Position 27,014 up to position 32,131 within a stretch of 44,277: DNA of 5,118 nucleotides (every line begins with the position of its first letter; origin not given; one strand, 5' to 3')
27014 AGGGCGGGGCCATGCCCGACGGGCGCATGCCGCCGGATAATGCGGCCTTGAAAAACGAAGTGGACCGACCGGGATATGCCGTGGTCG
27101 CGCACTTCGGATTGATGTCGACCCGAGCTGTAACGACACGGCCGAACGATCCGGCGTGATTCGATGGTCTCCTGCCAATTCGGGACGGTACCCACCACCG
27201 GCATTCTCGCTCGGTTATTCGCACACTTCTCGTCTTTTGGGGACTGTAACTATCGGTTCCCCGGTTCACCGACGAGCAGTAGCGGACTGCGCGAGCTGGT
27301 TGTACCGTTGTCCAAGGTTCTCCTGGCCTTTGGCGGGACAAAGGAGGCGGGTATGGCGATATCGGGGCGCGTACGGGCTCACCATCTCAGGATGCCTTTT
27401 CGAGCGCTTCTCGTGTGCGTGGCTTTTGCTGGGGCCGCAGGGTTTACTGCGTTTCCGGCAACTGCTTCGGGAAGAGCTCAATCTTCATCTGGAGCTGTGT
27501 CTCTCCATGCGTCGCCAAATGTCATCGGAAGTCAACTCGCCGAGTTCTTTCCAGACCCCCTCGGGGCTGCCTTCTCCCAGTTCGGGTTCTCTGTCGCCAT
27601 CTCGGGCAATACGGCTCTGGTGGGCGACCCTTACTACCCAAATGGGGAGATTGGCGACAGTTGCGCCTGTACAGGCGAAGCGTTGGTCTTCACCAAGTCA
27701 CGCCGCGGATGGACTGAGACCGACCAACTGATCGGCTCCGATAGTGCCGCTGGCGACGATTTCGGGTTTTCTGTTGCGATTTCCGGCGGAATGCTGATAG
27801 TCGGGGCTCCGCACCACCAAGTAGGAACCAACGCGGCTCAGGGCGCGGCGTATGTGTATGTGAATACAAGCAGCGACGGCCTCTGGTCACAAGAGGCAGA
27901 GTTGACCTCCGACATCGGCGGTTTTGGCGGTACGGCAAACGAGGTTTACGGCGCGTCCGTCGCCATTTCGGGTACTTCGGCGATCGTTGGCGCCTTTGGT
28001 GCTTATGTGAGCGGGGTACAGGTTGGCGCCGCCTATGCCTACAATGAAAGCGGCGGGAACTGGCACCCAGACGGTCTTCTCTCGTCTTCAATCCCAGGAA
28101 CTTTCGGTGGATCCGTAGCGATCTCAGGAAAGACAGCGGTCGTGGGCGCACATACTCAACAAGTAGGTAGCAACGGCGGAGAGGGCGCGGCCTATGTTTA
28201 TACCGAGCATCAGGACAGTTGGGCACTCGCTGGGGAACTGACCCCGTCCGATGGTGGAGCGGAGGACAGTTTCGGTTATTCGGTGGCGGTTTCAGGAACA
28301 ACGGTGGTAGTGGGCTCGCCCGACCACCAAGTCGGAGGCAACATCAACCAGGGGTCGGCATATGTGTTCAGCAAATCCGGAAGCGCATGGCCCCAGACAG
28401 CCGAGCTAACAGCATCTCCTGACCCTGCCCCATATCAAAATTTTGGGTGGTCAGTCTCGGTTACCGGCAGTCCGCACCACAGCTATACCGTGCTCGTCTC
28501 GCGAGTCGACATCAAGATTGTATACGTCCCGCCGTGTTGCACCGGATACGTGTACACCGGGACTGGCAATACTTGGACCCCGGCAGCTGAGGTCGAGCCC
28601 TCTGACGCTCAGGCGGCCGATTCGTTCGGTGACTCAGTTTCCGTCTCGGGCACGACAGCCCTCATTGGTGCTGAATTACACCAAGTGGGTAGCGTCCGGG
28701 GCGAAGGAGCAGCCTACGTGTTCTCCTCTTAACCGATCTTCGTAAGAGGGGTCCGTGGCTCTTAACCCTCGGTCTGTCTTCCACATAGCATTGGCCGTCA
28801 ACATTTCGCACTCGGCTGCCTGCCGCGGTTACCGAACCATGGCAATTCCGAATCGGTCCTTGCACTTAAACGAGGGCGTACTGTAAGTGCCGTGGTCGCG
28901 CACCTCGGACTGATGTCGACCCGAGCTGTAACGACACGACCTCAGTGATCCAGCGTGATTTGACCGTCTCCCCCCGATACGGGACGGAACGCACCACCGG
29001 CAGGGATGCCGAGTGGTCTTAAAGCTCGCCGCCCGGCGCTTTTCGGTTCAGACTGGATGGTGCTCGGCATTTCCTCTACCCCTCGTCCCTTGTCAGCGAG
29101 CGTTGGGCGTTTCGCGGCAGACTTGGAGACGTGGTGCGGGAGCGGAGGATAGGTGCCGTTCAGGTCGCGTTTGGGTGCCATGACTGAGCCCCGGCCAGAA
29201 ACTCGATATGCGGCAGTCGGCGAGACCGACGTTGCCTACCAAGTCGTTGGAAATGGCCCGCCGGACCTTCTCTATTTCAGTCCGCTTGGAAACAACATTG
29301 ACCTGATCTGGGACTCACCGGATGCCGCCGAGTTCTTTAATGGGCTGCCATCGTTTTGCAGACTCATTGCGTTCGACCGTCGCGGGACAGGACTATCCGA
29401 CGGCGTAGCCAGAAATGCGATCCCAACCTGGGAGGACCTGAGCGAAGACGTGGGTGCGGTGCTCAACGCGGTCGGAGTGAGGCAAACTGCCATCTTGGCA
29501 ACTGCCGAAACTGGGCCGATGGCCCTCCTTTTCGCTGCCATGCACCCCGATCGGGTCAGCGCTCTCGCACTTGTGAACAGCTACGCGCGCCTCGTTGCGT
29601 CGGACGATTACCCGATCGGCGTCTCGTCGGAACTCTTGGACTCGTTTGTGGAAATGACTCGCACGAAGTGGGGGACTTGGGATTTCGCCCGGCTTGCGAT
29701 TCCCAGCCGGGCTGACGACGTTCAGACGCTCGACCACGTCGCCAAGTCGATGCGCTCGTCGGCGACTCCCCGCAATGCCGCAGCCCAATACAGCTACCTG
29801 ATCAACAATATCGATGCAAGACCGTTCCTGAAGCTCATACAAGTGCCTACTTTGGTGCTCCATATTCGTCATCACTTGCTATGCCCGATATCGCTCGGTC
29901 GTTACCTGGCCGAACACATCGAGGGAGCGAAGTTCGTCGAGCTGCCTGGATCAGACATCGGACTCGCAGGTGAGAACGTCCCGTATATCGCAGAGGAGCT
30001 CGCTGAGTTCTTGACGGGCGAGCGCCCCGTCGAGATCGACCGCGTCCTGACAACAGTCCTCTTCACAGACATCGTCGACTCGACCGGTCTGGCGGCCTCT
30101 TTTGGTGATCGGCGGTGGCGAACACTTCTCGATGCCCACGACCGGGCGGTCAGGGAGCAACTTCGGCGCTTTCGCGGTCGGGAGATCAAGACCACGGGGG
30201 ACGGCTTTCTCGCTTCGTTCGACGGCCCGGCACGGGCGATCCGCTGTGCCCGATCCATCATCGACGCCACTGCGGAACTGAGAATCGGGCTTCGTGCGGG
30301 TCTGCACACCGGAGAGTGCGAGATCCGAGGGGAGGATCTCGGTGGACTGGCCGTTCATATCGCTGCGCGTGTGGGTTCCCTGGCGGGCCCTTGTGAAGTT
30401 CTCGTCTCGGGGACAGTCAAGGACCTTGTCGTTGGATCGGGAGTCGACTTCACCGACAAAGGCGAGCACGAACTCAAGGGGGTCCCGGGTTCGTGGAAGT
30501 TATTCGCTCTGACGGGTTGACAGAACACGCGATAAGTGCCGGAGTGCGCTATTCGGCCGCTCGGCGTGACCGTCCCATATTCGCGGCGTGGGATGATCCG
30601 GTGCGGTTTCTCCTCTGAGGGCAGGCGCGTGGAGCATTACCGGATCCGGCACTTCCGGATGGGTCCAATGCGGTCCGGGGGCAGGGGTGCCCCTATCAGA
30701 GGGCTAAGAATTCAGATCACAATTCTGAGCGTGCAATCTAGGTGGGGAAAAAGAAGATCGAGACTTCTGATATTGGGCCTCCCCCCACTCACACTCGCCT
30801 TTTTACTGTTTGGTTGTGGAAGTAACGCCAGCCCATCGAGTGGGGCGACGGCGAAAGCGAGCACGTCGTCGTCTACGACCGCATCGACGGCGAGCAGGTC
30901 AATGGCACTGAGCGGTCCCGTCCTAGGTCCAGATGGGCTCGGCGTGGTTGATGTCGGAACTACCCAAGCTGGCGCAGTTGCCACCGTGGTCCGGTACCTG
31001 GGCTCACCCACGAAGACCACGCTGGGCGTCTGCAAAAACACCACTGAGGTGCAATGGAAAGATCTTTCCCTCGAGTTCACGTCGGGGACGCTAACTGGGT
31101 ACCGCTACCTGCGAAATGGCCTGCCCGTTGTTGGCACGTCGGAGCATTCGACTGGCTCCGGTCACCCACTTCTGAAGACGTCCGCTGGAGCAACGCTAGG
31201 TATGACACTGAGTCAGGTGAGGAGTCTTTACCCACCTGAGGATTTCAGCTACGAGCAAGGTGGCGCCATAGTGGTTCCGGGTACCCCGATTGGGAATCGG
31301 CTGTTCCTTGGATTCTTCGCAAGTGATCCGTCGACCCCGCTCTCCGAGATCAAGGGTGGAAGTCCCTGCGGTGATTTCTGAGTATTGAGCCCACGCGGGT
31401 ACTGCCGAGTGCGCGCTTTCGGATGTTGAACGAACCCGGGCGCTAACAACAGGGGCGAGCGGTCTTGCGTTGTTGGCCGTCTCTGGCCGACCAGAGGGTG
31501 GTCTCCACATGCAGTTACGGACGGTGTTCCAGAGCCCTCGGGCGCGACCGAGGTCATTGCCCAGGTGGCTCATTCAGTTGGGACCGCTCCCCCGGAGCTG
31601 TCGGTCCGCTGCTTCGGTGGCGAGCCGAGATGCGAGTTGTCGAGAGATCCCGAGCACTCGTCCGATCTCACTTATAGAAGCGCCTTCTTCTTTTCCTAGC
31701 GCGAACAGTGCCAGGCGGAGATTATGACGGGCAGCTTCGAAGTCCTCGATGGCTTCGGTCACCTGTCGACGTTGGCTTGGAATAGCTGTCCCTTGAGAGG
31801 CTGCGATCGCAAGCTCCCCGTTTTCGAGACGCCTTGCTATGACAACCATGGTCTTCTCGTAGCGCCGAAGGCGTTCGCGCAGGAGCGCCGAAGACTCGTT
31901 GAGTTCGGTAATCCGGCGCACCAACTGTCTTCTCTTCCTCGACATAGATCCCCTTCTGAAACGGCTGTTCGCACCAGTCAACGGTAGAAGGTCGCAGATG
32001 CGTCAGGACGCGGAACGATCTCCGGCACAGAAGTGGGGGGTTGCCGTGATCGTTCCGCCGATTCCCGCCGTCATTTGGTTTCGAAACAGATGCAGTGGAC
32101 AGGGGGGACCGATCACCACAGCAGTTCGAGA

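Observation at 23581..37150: Co-oriented ~115-nt structured repeat separates 12 single-gene units: a cassette-array-like locus with a non-canonical repeat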

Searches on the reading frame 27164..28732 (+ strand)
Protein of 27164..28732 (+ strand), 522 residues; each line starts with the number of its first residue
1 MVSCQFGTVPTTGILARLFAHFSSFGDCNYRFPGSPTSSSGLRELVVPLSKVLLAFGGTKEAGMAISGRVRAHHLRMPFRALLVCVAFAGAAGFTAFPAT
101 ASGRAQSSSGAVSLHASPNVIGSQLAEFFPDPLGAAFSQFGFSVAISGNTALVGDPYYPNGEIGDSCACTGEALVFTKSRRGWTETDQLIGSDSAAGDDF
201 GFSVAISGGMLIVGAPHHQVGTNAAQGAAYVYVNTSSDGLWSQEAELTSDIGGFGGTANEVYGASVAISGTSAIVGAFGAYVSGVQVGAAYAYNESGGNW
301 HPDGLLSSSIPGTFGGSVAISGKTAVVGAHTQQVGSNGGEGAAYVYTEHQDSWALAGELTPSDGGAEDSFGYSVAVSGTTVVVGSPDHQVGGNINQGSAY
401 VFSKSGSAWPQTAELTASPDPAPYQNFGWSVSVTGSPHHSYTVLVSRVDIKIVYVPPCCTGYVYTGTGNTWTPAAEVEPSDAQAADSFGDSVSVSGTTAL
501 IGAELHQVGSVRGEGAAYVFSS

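Call 8: search_protein_families(library=pfam, proteins=[window:27164-28732:+], max_evalue=0.01)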
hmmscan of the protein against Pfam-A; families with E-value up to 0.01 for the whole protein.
window:27164-28732:+ (522 aa): 1 family
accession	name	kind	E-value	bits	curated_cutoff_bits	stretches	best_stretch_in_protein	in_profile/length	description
PF14312.12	FG-GAP_2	-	9.8e-66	218.2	23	7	353-402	1-49/49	FG-GAP repeat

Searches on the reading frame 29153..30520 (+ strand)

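Call 8: search_protein_families(library=pfam, proteins=[window:29153-30520:+], max_evalue=0.01)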
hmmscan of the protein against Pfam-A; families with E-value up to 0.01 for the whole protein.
window:29153-30520:+ (455 aa): 4 families
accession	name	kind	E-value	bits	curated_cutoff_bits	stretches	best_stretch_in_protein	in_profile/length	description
PF00211.25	Guanylate_cyc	-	5.3e-12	46.1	21.9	1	301-454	10-182/183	Adenylate and Guanylate cyclase catalytic domain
PF00561.26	Abhydrolase_1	-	3.3e-10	40.5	25.8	1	65-266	23-235/245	alpha/beta hydrolase fold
PF12146.15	Hydrolase_4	-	3e-06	27.2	27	1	72-257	35-218/239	Serine aminopeptidase, S33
PF03096.20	Ndr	-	0.0027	16.9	23.3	1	89-145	78-134/283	Ndr family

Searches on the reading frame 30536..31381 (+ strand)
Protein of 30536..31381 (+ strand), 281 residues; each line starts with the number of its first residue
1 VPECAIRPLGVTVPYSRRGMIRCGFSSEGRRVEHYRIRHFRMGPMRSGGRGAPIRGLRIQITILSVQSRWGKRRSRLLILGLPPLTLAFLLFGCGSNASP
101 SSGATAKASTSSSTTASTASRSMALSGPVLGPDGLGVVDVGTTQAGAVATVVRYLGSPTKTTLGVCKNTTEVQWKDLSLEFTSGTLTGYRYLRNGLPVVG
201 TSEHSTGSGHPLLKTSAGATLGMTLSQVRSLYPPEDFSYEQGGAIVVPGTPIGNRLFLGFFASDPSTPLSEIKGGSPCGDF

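Call 8: search_protein_families(library=pfam, proteins=[window:30536-31381:+], max_evalue=0.01)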
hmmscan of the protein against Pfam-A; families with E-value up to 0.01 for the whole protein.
window:30536-31381:+ (281 aa): 0 families

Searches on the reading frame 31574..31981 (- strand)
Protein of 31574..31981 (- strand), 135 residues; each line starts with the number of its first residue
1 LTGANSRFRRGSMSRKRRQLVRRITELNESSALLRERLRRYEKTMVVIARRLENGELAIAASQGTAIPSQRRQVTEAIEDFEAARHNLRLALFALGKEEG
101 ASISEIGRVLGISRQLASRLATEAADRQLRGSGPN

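Call 9: search_protein_families(library=pfam, proteins=[window:31574-31981:-], max_evalue=0.01)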
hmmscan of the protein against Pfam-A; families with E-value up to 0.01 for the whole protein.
window:31574-31981:- (135 aa): 3 families
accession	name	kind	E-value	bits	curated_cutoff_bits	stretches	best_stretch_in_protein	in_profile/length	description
PF12802.13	MarR_2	-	5.7e-06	26.8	27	1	91-127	10-47/61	MarR family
PF04545.22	Sigma70_r4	-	0.00097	19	24.1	1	98-126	18-46/50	Sigma-70, region 4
PF13384.12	HTH_23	-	0.002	18.3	24.6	1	89-119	7-36/50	Homeodomain-like domain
